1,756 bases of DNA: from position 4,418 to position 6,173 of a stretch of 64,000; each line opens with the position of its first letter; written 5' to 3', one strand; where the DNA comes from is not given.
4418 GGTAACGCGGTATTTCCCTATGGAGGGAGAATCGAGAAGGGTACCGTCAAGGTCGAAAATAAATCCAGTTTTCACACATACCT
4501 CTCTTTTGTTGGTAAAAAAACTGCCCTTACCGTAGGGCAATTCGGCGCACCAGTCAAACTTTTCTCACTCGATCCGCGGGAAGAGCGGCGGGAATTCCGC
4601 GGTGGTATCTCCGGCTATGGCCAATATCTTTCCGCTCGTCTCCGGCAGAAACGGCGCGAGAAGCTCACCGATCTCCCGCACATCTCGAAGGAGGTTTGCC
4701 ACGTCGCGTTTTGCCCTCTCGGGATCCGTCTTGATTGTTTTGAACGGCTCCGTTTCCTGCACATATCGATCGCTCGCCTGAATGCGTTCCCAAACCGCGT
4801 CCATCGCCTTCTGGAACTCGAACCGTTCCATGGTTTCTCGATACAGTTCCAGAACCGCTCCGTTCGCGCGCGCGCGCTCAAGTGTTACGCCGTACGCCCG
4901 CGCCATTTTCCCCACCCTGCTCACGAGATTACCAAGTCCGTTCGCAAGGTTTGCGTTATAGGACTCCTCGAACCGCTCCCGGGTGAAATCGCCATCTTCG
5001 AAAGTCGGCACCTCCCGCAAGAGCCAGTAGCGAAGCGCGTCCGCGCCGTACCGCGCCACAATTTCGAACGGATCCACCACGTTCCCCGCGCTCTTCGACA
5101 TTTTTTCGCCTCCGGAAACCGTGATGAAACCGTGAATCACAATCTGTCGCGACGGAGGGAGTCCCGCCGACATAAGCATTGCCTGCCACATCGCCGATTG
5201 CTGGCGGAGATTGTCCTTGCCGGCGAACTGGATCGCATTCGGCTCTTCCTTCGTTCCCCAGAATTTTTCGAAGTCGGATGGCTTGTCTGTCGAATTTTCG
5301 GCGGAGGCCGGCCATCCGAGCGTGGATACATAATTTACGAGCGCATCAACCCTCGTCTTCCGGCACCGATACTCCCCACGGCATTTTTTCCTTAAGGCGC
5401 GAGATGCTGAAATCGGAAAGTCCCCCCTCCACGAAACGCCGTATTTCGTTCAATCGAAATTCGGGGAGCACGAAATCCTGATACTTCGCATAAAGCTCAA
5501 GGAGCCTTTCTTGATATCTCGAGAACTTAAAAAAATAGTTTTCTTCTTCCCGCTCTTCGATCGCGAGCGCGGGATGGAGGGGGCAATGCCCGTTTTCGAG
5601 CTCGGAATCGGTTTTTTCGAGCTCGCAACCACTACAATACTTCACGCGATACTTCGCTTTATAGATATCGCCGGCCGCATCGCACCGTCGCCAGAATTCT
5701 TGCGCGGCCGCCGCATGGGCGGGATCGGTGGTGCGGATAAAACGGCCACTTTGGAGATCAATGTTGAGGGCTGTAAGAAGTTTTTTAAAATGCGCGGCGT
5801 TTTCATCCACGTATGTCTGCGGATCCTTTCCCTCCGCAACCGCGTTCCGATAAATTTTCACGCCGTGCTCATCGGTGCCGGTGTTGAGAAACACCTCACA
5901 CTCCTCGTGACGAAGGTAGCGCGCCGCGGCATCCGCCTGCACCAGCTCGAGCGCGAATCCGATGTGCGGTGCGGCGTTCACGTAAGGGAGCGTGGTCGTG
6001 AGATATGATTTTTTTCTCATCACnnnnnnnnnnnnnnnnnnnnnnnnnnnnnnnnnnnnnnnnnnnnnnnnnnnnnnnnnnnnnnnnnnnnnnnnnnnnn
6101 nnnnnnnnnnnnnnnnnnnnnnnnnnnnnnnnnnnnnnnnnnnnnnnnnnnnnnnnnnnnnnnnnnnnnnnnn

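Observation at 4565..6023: Methionyl-tRNA synthetase gene interrupted inside the catalytic domain (frameshift plus about 6-codon deficit)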

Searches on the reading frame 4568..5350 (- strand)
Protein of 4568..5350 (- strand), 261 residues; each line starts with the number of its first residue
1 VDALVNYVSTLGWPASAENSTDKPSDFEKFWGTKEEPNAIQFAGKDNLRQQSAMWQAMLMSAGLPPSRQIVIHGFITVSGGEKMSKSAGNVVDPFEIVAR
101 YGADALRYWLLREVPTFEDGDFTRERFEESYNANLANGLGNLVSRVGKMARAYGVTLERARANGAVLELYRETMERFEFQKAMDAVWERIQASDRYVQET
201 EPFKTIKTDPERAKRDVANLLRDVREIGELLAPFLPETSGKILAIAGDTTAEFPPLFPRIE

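Call 4: search_protein_families(library=pfam, proteins=[window:4568-5350:-], max_evalue=0.001)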
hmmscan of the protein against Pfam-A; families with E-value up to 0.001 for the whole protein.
seq(261 aa): 5 families
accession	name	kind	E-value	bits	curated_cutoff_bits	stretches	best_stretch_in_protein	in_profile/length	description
PF09334.17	tRNA-synt_1g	-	1.1e-35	123.6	20.1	1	1-146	249-390/391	tRNA synthetases class I (M)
PF00133.28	tRNA-synt_1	-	4.9e-15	55.6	22.7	1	40-116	331-407/414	tRNA synthetases class I (I, L, M and V)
PF19303.5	Anticodon_3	-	2.2e-10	41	23.5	1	167-253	22-108/152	Anticodon binding domain of methionyl tRNA ligase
PF01921.24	tRNA-synt_1f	-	0.00031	20.2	27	1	70-116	269-315/360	tRNA synthetases class I (K)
PF01406.26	tRNA-synt_1e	-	0.00036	20.5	27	1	71-113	242-283/301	tRNA synthetases class I (C) catalytic domain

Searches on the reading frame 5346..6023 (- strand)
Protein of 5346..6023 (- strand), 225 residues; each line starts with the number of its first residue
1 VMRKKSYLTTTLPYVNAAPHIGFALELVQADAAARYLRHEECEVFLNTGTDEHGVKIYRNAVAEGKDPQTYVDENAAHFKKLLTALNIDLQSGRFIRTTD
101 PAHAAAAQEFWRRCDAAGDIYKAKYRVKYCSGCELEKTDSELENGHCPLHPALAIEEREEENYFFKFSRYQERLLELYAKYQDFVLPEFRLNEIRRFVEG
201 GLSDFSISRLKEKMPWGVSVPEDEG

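Call 4: search_protein_families(library=pfam, proteins=[window:5349-6020:-], max_evalue=0.001)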
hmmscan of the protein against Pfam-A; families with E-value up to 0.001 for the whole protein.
seq(224 aa): 3 families
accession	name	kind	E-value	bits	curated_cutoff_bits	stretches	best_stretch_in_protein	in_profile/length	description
PF09334.17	tRNA-synt_1g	-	5.2e-44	151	20.1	2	6-147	2-140/391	tRNA synthetases class I (M)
PF00133.28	tRNA-synt_1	-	8.5e-10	38.4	22.7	1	7-220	27-244/414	tRNA synthetases class I (I, L, M and V)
PF01406.26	tRNA-synt_1e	-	0.00056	19.8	27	1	14-89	19-94/301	tRNA synthetases class I (C) catalytic domain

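Call 6: find_encoding_contigs(protein=window:5349-6020:-, flank=10000, max_places=10)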
Protein seq(224 aa) (224 aa): no gene with exactly this product is on record in the collection.

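Call 11: find_encoding_contigs(protein=window:5346-6023:-, flank=10000, max_places=10)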
Protein window:5346-6023:- (225 aa): no gene with exactly this product is on record in the collection.
